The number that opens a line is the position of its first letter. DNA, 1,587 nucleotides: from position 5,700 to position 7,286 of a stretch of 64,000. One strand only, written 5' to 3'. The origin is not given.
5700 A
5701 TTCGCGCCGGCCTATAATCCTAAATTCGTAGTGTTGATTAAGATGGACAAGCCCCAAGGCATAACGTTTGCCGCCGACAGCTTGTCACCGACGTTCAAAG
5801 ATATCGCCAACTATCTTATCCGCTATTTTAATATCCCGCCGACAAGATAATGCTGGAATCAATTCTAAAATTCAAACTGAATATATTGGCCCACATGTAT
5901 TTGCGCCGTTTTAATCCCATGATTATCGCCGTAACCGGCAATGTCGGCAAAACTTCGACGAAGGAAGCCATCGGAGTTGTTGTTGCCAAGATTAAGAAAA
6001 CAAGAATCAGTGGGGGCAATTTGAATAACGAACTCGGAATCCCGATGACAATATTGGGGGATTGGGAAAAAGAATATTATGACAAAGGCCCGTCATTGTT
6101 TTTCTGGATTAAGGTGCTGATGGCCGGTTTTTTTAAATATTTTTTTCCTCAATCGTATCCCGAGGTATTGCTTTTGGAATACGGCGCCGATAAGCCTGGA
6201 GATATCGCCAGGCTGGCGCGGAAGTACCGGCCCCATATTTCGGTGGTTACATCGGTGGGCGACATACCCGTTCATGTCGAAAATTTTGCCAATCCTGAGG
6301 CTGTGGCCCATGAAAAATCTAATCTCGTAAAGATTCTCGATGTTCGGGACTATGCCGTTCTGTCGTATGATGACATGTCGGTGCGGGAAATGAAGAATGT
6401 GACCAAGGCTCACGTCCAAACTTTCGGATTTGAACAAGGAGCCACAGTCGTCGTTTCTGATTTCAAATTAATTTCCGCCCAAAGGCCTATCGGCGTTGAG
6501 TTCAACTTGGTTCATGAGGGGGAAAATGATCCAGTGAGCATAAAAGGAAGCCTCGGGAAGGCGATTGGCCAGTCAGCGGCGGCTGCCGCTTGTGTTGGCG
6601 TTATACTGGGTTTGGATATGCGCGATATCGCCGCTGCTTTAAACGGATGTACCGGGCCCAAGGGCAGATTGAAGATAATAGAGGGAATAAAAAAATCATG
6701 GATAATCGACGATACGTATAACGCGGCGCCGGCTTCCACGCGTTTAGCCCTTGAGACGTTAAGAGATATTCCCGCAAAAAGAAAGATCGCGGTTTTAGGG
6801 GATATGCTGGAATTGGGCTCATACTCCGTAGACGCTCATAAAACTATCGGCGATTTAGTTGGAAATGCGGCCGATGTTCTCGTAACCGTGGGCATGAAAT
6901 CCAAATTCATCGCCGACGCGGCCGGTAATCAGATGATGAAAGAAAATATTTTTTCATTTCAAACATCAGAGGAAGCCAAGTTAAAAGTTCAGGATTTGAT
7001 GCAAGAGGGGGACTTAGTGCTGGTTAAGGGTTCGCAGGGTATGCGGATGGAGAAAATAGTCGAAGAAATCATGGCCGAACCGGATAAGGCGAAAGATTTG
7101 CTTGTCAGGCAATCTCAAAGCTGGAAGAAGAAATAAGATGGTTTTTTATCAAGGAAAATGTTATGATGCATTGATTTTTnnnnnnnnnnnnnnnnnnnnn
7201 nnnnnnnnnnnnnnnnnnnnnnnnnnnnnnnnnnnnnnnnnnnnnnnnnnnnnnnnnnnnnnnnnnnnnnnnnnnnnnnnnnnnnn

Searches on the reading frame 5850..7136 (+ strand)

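Call 19: search_protein_families(library=pfam, proteins=[window:5850-7136:+], max_evalue=0.00001)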
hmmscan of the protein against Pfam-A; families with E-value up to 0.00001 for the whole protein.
window:5850-7136:+ (428 aa): 2 families
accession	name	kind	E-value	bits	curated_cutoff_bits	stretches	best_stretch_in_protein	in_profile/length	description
PF02875.26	Mur_ligase_C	-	6.2e-20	72.8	28.4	1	272-395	1-126/127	Mur ligase, glutamate ligase domain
PF08245.18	Mur_ligase_M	-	1.7e-16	61.2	24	1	104-207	57-159/200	Mur ligase middle domain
